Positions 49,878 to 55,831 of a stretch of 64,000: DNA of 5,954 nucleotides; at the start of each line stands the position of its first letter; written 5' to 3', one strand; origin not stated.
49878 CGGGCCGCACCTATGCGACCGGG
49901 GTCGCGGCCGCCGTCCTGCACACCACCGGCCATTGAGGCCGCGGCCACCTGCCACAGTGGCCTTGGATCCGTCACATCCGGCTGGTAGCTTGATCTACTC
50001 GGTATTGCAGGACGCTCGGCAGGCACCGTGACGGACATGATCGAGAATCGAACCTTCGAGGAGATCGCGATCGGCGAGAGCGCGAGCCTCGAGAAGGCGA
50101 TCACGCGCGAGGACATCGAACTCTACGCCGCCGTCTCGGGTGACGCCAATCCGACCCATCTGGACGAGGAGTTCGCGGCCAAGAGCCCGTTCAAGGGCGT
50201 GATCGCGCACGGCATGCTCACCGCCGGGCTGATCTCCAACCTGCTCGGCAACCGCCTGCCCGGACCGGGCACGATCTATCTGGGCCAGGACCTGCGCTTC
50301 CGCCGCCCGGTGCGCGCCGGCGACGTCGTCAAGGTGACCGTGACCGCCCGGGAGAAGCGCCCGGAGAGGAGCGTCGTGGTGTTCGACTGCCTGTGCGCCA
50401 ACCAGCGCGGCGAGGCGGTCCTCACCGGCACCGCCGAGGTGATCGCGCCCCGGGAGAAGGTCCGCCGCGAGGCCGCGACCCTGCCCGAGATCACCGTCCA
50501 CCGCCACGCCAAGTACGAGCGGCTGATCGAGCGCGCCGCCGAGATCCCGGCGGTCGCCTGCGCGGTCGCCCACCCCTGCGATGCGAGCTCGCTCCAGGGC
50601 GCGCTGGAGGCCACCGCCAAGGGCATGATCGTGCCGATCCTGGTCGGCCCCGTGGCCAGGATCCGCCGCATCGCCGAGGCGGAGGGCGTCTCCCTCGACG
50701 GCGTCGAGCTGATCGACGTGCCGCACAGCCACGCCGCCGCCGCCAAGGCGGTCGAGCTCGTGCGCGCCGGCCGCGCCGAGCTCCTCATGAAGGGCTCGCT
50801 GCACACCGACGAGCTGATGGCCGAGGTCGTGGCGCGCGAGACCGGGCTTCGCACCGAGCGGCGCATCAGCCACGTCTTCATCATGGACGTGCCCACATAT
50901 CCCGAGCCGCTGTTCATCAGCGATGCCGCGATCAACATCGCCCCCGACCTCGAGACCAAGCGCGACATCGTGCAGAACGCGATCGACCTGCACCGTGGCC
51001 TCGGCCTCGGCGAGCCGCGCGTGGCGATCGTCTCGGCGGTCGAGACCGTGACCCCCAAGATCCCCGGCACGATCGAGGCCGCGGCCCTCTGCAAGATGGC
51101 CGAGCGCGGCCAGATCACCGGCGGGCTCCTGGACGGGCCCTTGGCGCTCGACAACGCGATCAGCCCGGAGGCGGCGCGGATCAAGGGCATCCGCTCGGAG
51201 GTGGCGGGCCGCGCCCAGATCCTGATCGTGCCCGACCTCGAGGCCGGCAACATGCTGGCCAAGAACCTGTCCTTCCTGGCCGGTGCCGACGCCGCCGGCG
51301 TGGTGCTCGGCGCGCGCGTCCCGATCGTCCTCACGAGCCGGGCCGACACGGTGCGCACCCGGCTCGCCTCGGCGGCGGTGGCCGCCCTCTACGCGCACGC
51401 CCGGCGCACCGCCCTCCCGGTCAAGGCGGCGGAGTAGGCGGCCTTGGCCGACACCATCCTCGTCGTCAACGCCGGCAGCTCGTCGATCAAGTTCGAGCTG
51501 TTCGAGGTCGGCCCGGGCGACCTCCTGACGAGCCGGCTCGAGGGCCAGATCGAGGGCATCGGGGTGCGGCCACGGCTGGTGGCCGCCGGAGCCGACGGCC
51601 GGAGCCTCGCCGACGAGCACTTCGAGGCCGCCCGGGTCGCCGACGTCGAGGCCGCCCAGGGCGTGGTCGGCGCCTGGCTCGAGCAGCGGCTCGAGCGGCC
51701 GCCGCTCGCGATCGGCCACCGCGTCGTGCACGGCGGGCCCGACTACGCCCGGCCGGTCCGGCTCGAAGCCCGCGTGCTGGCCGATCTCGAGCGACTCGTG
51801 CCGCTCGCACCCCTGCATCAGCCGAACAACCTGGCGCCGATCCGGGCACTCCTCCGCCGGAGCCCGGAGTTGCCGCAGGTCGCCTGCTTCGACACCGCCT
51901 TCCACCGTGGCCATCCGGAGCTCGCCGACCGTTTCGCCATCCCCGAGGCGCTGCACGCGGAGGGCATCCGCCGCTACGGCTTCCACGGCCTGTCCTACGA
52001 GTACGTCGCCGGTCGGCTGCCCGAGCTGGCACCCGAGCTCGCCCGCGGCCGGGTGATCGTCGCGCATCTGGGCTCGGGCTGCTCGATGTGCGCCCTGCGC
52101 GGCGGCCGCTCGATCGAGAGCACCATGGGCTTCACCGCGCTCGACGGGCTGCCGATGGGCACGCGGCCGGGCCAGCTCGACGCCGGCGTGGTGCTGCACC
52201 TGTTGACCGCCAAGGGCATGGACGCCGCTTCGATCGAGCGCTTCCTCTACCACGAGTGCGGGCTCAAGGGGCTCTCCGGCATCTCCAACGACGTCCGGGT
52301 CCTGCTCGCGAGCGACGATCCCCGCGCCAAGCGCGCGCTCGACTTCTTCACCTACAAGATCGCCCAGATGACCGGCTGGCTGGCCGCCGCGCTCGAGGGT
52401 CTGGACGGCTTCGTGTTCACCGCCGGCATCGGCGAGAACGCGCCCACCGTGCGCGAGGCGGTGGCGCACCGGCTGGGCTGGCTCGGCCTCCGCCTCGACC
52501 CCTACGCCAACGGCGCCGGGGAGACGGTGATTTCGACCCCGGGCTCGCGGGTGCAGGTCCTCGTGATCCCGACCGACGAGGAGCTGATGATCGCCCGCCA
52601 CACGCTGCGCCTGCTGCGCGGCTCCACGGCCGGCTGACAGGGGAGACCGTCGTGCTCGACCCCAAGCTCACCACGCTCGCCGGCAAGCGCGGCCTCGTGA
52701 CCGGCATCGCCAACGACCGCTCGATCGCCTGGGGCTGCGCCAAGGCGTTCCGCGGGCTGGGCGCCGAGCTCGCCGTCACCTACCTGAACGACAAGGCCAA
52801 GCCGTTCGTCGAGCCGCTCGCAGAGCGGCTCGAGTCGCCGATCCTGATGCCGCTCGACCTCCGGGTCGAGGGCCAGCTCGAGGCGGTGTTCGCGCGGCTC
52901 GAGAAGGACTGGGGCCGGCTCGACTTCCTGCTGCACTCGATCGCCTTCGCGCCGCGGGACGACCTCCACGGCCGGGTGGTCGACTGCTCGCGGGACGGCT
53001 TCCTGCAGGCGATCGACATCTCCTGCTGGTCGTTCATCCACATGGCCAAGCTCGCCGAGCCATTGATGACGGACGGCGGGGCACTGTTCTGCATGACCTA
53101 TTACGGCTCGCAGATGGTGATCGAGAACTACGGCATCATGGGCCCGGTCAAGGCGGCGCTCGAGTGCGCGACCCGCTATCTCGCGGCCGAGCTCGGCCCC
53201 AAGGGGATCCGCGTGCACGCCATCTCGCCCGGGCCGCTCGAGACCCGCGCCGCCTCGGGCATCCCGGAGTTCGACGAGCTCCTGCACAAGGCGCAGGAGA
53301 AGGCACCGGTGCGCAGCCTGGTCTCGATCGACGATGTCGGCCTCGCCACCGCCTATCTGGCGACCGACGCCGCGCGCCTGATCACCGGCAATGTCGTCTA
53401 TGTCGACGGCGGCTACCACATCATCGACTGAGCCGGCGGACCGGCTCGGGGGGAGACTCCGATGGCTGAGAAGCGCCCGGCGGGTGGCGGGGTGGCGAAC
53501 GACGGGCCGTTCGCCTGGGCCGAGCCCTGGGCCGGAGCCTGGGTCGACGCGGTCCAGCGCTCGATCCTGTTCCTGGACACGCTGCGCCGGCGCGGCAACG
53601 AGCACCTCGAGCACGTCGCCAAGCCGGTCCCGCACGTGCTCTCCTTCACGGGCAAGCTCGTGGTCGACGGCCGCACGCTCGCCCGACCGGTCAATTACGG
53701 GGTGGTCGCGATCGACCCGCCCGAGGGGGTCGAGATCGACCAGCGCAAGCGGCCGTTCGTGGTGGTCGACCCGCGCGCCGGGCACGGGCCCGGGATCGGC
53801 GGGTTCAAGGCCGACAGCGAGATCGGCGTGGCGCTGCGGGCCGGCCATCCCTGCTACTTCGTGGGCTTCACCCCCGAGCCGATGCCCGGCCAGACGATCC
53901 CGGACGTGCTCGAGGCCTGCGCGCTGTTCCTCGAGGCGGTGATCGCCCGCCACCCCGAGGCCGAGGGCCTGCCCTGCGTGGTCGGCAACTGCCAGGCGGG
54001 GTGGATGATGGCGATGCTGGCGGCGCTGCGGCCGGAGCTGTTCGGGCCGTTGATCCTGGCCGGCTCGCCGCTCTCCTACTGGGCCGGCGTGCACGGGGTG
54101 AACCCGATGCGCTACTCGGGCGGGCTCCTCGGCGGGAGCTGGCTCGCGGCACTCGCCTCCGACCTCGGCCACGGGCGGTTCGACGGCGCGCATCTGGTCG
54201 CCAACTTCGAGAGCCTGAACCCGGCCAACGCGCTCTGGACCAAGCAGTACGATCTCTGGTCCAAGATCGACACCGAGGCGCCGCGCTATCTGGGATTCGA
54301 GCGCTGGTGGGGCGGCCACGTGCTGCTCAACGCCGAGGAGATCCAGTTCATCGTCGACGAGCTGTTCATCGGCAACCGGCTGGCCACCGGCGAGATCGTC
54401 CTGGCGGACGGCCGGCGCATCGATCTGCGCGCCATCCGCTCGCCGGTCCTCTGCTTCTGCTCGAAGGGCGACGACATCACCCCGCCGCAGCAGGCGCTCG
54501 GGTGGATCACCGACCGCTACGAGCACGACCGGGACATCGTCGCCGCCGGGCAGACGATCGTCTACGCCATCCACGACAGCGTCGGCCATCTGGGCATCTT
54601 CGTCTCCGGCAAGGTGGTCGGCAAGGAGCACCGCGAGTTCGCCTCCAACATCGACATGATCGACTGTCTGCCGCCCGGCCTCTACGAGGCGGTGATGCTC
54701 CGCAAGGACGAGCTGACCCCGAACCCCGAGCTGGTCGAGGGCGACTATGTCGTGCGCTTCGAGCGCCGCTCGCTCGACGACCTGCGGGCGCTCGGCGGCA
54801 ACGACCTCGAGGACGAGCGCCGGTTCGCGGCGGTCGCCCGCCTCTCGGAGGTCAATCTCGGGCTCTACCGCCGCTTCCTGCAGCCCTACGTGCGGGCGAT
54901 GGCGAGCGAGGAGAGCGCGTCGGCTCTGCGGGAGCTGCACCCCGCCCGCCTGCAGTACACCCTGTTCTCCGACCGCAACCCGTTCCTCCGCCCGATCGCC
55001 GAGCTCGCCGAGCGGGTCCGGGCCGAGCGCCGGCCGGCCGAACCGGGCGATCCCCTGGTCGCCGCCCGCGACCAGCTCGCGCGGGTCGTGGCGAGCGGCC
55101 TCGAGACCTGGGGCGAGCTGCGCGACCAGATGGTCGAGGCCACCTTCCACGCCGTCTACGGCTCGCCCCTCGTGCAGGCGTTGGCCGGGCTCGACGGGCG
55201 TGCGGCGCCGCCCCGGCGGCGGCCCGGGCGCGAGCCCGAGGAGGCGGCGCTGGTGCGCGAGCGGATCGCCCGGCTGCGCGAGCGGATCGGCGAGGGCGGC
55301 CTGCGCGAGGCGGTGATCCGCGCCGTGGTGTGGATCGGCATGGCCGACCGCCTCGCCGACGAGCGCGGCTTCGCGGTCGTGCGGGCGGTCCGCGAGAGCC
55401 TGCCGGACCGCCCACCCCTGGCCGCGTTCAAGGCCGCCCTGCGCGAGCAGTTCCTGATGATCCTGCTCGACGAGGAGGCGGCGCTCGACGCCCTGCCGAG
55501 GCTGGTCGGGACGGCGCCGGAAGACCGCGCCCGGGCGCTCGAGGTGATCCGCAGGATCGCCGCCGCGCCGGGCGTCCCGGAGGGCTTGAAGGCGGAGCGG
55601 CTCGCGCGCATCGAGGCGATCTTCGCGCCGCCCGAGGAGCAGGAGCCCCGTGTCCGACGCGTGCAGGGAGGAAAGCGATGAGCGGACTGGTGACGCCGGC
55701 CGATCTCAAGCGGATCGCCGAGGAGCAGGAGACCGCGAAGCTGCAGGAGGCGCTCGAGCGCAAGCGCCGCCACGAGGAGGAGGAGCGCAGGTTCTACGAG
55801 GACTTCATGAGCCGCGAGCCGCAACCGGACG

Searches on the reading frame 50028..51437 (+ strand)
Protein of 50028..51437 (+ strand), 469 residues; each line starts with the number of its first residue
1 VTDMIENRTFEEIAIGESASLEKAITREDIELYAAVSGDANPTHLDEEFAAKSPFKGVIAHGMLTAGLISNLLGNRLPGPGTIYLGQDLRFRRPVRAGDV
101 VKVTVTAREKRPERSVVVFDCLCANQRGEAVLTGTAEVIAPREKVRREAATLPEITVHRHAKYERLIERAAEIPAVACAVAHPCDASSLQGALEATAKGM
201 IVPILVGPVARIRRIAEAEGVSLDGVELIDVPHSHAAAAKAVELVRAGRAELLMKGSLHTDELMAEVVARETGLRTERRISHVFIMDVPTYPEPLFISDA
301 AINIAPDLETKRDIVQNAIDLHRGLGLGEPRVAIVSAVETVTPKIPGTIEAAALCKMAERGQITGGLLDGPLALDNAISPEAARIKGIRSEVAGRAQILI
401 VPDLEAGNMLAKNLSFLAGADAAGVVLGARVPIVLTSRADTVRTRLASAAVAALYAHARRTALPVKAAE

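Call 81: search_protein_families(library=pfam, proteins=[window:50028-51437:+], max_evalue=0.00001)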
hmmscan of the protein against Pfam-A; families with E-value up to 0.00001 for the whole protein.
window:50028-51437:+ (469 aa): 3 families
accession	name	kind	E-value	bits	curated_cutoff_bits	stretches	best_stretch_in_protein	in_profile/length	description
PF01515.24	PTA_PTB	-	8.3e-42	144.1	24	1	238-453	105-319/319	Phosphate acetyl/butaryl transferase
PF01575.25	MaoC_dehydratas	-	4.3e-25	88.1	27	1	21-114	14-108/123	MaoC like domain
PF13452.11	FAS1_DH_region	-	2.1e-09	38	22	1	18-133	7-131/132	FAS1-like, dehydratase domain region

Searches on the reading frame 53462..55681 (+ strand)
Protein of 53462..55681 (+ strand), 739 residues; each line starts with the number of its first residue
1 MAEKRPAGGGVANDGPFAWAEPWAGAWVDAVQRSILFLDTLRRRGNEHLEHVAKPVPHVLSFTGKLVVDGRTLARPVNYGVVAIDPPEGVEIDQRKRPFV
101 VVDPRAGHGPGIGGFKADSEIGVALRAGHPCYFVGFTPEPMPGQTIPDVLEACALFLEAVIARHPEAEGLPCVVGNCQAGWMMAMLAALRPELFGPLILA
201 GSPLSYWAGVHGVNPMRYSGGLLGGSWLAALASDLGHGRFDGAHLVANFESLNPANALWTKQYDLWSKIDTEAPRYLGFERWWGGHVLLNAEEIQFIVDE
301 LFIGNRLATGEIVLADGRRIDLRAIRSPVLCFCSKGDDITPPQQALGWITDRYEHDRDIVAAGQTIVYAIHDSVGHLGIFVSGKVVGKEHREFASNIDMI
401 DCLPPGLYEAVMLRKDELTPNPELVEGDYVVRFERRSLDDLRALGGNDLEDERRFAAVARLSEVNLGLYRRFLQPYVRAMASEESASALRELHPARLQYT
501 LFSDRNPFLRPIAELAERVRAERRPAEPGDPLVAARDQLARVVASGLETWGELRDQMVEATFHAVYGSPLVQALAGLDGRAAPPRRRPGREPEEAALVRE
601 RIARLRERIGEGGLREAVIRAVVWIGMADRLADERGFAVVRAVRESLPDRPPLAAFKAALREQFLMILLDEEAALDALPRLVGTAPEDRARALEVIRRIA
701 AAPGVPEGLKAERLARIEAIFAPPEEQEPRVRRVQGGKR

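Call 81: search_protein_families(library=pfam, proteins=[window:53462-55681:+], max_evalue=0.00001)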
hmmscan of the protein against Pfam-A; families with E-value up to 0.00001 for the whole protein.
window:53462-55681:+ (739 aa): 1 family
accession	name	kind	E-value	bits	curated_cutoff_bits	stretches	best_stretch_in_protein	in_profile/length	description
PF11339.14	DUF3141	-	4.8e-273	907.5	29.7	1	29-608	1-581/582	Protein of unknown function (DUF3141)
